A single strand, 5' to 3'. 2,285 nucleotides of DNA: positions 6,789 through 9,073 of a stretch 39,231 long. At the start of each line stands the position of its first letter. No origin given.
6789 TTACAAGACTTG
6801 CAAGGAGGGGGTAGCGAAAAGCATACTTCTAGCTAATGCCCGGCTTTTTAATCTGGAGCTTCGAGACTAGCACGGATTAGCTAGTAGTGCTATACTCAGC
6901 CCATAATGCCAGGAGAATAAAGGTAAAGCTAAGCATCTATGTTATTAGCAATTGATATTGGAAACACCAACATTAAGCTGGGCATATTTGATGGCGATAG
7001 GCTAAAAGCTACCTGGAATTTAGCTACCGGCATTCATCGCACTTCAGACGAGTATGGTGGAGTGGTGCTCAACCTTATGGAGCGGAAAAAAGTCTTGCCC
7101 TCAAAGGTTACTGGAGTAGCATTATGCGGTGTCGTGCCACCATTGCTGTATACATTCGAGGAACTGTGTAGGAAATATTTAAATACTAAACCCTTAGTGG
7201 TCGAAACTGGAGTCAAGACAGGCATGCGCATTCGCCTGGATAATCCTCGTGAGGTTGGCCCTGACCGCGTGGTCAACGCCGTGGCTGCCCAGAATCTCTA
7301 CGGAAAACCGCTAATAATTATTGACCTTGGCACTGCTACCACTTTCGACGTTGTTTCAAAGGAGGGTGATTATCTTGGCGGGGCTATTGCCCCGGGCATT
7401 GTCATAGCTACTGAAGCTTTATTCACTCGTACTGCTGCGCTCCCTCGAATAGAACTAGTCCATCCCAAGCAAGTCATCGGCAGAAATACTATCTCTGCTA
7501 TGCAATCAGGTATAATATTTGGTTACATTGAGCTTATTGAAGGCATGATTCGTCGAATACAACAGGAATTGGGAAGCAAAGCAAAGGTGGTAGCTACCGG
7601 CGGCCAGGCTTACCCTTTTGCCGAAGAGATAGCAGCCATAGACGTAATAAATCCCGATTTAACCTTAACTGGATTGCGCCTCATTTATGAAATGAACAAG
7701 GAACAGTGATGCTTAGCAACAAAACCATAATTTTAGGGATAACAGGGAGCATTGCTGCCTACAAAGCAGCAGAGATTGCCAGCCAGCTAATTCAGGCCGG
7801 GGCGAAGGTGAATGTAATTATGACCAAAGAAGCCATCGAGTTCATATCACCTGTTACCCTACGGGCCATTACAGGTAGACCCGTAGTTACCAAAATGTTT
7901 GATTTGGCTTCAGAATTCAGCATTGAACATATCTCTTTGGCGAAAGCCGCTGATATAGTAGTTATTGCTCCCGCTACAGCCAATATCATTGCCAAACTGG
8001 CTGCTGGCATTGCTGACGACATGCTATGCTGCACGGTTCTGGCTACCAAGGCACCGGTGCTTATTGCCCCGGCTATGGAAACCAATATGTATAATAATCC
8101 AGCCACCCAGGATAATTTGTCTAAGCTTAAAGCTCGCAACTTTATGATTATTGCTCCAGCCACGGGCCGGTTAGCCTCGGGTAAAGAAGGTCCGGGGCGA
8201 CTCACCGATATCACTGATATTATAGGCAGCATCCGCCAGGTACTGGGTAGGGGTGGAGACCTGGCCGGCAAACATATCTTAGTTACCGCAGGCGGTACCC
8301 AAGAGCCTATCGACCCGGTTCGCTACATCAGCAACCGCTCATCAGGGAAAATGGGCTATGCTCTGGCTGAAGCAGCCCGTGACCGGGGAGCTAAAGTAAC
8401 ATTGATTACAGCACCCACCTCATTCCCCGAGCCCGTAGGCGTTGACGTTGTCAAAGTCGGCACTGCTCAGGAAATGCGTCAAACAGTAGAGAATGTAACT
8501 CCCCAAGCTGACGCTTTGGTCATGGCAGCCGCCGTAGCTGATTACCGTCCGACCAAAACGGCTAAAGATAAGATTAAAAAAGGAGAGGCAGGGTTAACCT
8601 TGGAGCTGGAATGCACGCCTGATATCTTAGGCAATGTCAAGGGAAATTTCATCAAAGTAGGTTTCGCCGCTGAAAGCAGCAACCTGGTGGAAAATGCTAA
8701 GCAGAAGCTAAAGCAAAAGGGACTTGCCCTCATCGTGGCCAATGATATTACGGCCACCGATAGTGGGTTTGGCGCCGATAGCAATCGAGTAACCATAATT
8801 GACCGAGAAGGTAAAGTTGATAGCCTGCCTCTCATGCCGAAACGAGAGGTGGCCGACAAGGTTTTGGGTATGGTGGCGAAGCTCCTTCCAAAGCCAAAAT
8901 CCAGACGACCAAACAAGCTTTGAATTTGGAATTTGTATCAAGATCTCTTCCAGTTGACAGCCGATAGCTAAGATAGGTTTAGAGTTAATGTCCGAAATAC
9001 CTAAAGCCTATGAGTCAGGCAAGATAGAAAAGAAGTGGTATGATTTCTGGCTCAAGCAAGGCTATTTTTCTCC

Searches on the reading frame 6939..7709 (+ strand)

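Call 6: search_protein_families(library=pfam, proteins=[window:6939-7709:+])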
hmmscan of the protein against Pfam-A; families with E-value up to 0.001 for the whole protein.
window:6939-7709:+ (256 aa): 1 family
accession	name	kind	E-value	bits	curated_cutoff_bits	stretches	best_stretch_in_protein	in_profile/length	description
PF03309.20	Pan_kinase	-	3.8e-76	255.9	24.7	1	2-206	1-205/205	Type III pantothenate kinase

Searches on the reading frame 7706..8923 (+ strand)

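Call 6: search_protein_families(library=pfam, proteins=[window:7706-8923:+])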
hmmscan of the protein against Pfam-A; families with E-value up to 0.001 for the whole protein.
window:7706-8923:+ (405 aa): 2 families
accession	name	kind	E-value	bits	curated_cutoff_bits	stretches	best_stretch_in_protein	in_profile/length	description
PF04127.22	DFP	-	2.3e-72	243.2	22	1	186-365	1-186/186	DNA/pantothenate metabolism flavoprotein C-terminal domain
PF02441.25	Flavoprotein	-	1.5e-36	125.9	22.7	1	6-179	1-161/162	Flavoprotein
